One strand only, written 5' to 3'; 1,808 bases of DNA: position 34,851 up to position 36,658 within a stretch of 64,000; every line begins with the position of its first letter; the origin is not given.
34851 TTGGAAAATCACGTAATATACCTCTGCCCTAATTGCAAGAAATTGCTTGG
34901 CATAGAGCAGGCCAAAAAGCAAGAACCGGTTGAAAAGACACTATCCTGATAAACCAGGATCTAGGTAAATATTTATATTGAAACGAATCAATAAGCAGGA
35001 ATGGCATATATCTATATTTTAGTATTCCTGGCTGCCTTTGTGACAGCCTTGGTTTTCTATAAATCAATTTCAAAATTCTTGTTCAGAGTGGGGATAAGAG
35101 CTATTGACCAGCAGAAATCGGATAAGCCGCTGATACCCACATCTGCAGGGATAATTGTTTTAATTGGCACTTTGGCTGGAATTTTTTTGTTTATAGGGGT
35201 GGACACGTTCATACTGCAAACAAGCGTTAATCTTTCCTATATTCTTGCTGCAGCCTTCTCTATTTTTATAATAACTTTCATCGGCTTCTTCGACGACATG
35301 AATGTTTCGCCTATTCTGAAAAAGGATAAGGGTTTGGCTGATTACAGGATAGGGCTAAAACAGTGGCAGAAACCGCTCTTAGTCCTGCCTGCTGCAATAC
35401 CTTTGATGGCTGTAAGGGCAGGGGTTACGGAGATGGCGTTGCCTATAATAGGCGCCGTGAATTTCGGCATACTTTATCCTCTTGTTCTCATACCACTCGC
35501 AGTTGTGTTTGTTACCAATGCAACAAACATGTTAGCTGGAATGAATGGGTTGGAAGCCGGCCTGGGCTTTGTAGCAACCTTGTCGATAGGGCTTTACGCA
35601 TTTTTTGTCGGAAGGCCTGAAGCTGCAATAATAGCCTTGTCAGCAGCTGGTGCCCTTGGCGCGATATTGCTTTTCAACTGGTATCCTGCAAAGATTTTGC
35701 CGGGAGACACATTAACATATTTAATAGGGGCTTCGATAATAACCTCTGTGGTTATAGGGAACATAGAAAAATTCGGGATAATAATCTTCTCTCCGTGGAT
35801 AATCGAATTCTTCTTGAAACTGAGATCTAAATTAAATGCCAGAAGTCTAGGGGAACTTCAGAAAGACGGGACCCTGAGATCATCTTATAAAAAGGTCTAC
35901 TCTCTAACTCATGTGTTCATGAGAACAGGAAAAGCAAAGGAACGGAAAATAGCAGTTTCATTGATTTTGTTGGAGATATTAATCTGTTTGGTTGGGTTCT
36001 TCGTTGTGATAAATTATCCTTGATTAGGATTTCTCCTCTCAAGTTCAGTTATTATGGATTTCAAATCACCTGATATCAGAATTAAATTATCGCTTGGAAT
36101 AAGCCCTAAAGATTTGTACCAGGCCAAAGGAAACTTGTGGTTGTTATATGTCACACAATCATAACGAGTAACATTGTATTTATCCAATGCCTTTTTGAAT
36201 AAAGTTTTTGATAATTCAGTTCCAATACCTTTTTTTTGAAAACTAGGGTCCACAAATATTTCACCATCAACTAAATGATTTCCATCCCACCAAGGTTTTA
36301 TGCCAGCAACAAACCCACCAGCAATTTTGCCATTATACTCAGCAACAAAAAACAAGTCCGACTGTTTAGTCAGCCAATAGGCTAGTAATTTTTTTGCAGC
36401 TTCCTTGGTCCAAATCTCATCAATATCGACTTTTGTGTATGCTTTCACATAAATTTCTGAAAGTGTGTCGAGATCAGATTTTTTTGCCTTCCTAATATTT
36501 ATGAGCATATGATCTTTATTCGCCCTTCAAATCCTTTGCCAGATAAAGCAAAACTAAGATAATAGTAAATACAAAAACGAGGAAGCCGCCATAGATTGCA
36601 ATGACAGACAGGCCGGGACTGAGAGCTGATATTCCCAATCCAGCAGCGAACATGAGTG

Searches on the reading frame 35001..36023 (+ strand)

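Call 30: search_protein_families(library=pfam, proteins=[window:35001-36023:+], max_evalue=0.001)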
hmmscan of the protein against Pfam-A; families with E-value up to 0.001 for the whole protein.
window:35001-36023:+ (340 aa): 1 family
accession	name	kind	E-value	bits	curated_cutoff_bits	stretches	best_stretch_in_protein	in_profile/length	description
PF00953.26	Glycos_transf_4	-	2.9e-30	105.8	27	1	82-253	2-159/160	Glycosyl transferase family 4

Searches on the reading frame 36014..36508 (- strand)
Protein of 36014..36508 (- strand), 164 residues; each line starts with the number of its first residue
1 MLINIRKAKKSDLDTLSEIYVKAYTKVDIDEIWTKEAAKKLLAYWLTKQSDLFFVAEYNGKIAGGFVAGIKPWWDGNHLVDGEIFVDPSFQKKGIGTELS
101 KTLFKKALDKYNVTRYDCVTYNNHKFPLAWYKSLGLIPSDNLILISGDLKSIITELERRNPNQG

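Call 30: search_protein_families(library=pfam, proteins=[window:36014-36508:-], max_evalue=0.001)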
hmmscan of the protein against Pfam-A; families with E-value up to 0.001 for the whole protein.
window:36014-36508:- (164 aa): 4 families
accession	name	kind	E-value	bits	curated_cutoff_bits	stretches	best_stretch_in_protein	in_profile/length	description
PF00583.31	Acetyltransf_1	-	1.7e-14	54.6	20.7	1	15-135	3-115/116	Acetyltransferase (GNAT) family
PF13508.13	Acetyltransf_7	-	1.2e-11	45.3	27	1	51-135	3-81/84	Acetyltransferase (GNAT) domain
PF13673.13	Acetyltransf_10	-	8.6e-08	32.7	23.6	1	22-137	3-108/128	Acetyltransferase (GNAT) domain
PF13420.13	Acetyltransf_4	-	1.3e-07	32.2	24.3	1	5-124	1-123/155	Acetyltransferase (GNAT) domain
